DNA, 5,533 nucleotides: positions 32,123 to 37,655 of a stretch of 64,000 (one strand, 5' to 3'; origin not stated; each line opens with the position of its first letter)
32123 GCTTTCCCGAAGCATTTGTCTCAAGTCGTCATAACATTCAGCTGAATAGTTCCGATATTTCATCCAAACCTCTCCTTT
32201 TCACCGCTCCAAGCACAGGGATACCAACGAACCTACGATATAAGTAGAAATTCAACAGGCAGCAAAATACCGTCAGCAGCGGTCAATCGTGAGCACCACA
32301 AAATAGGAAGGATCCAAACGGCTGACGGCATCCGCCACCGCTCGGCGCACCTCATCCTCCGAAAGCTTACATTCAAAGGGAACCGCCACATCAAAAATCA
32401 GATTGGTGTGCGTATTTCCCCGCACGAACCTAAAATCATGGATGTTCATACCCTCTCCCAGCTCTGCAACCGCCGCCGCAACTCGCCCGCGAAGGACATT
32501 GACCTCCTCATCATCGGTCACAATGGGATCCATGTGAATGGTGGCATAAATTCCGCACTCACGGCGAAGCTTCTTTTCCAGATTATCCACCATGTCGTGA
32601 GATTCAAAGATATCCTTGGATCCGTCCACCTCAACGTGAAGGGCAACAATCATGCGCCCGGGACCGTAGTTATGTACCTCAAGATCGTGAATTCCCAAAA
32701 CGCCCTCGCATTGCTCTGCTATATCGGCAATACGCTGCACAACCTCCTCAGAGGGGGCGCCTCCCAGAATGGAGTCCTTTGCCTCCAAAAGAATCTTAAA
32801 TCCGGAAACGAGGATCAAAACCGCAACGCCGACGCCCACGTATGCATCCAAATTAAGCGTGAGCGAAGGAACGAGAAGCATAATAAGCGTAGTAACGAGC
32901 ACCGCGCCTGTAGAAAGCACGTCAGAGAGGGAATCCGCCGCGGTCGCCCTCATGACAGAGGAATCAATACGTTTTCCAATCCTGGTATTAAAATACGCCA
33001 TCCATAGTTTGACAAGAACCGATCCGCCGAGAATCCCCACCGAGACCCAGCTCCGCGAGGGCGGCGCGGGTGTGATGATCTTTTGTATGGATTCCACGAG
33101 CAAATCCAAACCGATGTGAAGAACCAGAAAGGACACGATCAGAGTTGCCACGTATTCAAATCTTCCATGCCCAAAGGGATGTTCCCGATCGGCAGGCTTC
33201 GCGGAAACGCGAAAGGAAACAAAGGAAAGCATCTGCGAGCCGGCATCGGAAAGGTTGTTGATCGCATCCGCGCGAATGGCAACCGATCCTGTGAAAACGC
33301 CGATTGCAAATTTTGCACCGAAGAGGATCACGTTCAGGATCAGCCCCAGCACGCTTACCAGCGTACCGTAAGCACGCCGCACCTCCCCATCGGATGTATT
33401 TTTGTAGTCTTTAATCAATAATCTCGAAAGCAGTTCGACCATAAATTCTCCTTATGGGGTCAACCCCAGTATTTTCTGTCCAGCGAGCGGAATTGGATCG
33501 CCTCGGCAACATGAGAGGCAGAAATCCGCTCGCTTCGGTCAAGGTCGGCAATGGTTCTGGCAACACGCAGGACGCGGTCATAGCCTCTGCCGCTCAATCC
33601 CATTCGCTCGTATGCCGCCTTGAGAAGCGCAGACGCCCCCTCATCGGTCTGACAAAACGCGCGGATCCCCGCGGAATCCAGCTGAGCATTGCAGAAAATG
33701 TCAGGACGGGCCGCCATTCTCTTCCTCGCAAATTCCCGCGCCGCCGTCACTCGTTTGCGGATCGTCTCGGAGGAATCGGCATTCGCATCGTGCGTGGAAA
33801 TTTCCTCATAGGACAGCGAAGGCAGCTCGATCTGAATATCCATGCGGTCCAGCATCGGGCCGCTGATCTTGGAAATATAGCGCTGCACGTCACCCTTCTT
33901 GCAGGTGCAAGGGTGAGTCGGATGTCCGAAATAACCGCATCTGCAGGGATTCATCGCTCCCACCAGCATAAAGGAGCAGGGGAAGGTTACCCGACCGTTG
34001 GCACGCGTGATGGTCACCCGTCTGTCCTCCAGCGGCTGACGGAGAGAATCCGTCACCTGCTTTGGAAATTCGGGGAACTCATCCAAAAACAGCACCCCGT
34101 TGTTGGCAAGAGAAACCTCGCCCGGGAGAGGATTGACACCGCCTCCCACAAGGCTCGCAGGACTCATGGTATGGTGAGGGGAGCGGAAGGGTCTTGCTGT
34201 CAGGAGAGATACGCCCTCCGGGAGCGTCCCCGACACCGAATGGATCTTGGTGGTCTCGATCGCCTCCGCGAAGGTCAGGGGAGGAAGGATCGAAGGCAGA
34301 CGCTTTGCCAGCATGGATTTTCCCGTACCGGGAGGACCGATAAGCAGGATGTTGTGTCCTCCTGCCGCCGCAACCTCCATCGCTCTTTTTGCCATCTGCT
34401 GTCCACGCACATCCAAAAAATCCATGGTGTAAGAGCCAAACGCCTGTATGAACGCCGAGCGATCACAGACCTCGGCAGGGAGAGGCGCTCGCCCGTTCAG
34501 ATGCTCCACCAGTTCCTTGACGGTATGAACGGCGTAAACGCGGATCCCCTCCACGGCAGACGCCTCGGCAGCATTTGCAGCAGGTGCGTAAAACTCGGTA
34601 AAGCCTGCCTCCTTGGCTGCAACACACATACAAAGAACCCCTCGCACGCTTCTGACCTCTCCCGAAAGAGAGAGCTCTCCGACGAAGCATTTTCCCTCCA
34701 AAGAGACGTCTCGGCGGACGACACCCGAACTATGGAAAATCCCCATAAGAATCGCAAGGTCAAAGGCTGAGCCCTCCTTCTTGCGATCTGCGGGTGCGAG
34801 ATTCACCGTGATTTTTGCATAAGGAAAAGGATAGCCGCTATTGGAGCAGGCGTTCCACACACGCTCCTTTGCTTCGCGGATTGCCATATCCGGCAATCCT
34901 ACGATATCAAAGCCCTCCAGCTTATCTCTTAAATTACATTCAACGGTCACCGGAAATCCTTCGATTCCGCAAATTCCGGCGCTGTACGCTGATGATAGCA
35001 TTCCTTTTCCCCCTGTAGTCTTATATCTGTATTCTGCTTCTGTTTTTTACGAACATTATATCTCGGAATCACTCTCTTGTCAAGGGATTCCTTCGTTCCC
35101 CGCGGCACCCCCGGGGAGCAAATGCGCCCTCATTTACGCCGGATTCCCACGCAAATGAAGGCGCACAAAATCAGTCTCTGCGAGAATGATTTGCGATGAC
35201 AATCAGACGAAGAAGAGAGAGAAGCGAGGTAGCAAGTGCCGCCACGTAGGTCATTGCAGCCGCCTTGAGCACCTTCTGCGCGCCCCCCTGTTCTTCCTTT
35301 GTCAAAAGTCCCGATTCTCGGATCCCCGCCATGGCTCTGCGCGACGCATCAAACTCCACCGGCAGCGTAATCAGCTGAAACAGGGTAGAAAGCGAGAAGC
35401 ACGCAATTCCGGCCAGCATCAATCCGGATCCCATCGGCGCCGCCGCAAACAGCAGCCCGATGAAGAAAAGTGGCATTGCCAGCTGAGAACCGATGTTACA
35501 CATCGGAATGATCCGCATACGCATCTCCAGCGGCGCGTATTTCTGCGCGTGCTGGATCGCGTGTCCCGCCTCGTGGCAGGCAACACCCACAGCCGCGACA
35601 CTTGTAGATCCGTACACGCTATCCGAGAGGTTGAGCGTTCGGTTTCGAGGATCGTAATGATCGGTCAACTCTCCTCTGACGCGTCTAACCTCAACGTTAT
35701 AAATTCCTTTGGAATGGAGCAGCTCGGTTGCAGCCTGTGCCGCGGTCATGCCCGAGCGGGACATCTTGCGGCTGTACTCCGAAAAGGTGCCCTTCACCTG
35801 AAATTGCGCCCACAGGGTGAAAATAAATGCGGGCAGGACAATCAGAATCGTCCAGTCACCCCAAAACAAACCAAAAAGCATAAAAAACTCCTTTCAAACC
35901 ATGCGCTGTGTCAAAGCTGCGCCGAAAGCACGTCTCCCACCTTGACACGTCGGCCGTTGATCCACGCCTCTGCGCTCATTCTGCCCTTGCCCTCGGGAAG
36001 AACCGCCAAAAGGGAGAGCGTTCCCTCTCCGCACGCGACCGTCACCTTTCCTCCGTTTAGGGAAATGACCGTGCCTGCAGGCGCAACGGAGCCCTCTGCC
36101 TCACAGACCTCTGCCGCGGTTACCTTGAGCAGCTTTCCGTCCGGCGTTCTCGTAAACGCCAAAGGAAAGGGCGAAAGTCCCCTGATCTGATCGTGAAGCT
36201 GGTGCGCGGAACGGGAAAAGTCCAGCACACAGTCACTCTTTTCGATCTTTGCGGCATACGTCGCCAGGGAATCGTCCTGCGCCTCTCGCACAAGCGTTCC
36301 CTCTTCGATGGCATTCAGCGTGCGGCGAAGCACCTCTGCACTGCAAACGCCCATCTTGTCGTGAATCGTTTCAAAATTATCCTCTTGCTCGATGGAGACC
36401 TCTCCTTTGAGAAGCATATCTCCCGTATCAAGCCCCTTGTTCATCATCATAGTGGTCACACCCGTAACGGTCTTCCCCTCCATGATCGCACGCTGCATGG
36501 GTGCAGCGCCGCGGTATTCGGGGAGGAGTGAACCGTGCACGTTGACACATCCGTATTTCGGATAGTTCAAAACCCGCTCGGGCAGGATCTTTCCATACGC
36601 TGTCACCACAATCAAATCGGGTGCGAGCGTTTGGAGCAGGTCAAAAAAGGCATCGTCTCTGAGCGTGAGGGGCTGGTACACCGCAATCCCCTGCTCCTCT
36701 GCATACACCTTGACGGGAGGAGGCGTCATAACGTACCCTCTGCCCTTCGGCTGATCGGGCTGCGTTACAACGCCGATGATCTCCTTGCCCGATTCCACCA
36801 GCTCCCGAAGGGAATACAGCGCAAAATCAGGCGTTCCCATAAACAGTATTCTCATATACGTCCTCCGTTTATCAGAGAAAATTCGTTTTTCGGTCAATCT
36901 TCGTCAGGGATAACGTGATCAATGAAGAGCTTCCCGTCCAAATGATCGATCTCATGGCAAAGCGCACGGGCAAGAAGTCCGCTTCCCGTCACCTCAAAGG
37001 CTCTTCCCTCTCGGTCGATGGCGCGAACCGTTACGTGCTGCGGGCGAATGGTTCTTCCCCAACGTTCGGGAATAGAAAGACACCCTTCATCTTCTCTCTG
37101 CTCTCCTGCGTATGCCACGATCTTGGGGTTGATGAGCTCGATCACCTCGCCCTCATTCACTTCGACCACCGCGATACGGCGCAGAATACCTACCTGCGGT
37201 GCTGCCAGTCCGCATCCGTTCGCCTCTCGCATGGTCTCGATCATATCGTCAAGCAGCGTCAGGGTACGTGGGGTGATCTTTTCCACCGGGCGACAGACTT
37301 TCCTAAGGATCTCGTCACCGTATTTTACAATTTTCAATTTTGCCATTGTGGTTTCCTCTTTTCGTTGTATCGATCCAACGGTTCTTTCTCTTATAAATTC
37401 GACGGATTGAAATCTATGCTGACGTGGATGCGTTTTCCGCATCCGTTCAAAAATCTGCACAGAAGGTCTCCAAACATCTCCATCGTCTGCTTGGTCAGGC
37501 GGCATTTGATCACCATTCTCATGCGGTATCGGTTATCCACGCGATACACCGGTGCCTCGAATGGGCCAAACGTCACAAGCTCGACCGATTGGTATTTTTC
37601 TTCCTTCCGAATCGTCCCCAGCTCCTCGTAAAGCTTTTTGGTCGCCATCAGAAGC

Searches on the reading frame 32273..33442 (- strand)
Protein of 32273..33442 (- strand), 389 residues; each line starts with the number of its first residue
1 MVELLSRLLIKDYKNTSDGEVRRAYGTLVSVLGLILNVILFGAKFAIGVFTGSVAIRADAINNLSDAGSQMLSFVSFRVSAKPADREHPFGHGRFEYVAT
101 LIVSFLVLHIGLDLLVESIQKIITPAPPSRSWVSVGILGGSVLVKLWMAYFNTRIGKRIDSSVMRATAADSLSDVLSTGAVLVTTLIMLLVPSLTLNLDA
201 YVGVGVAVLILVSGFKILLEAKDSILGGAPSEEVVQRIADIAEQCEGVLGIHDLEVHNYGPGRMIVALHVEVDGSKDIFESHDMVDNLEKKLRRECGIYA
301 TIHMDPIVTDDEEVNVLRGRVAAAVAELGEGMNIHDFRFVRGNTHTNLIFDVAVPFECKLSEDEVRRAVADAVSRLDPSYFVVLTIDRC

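Call 58: search_protein_families(library=pfam, proteins=[window:32273-33442:-], max_evalue=0.00001)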
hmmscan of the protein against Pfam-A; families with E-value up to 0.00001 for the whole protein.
window:32273-33442:- (389 aa): 2 families
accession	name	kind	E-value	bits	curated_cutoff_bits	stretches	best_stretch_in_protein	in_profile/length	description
PF01545.26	Cation_efflux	-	5.3e-46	157.3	26.6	1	31-226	2-198/198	Cation efflux family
PF16916.11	ZT_dimer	-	1.3e-19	70.4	26.7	1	230-306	1-77/78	Dimerisation domain of Zinc Transporter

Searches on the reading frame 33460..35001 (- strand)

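Call 58: search_protein_families(library=pfam, proteins=[window:33460-35001:-], max_evalue=0.00001)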
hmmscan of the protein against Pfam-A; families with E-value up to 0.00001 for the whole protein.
window:33460-35001:- (513 aa): 6 families
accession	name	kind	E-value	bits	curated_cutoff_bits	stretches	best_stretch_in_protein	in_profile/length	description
PF01078.27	Mg_chelatase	-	9.1e-93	309.8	20.3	1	194-400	1-206/207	Magnesium chelatase, subunit ChlI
PF13541.12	ChlI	-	3e-37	127.7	27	1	20-143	1-121/121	Subunit ChlI of Mg-chelatase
PF13335.12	Mg_chelatase_C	-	3.8e-32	111.2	26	1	409-505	2-94/94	Magnesium chelatase, subunit ChlI C-terminal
PF07728.20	AAA_5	-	4.8e-12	46.5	22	1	217-353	1-124/139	AAA domain (dynein-related subfamily)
PF00493.29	MCM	-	2.4e-08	33.8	23.3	1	210-357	52-178/224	MCM P-loop domain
PF00158.32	Sigma54_activat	-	1.7e-06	28.2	20.2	0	293-330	86-123/168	Sigma-54 interaction domain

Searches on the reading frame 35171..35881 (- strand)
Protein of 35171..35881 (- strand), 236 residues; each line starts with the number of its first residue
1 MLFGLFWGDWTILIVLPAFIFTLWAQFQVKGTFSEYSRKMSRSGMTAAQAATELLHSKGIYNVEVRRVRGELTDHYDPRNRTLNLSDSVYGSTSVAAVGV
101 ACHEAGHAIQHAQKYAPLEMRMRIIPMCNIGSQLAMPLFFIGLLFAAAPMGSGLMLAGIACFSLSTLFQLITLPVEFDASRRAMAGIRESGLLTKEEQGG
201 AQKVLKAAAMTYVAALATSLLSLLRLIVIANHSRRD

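Call 58: search_protein_families(library=pfam, proteins=[window:35171-35881:-], max_evalue=0.00001)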
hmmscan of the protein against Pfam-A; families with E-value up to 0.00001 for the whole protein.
window:35171-35881:- (236 aa): 1 family
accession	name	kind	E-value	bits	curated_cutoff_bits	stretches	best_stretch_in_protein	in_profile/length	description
PF04298.18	Zn_peptidase_2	-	5.2e-92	307.7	27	1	11-230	1-217/218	Putative neutral zinc metallopeptidase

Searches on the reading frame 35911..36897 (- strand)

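Call 58: search_protein_families(library=pfam, proteins=[window:35911-36897:-], max_evalue=0.00001)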
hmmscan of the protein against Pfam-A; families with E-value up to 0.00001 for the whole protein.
window:35911-36897:- (328 aa): 2 families
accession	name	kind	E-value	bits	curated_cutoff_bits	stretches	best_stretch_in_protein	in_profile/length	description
PF00551.24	Formyl_trans_N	-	4.3e-42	144.4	26.1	1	15-187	1-174/181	Formyl transferase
PF02911.23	Formyl_trans_C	-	2.9e-21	76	21.1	1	217-316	1-99/100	Formyl transferase, C-terminal domain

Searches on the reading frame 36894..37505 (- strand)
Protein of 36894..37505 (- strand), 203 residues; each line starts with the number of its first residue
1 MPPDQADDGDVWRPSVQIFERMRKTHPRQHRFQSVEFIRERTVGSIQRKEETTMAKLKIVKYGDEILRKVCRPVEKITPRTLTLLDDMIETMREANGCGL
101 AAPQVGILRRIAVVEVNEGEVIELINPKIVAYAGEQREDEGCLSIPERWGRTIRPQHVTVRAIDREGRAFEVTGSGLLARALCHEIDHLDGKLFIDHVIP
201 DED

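Call 58: search_protein_families(library=pfam, proteins=[window:36894-37505:-], max_evalue=0.00001)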
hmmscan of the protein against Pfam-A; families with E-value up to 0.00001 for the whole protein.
window:36894-37505:- (203 aa): 1 family
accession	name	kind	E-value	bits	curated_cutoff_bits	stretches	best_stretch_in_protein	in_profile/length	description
PF01327.26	Pep_deformylase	-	1.2e-47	161.9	22.8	1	57-200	2-152/156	Polypeptide deformylase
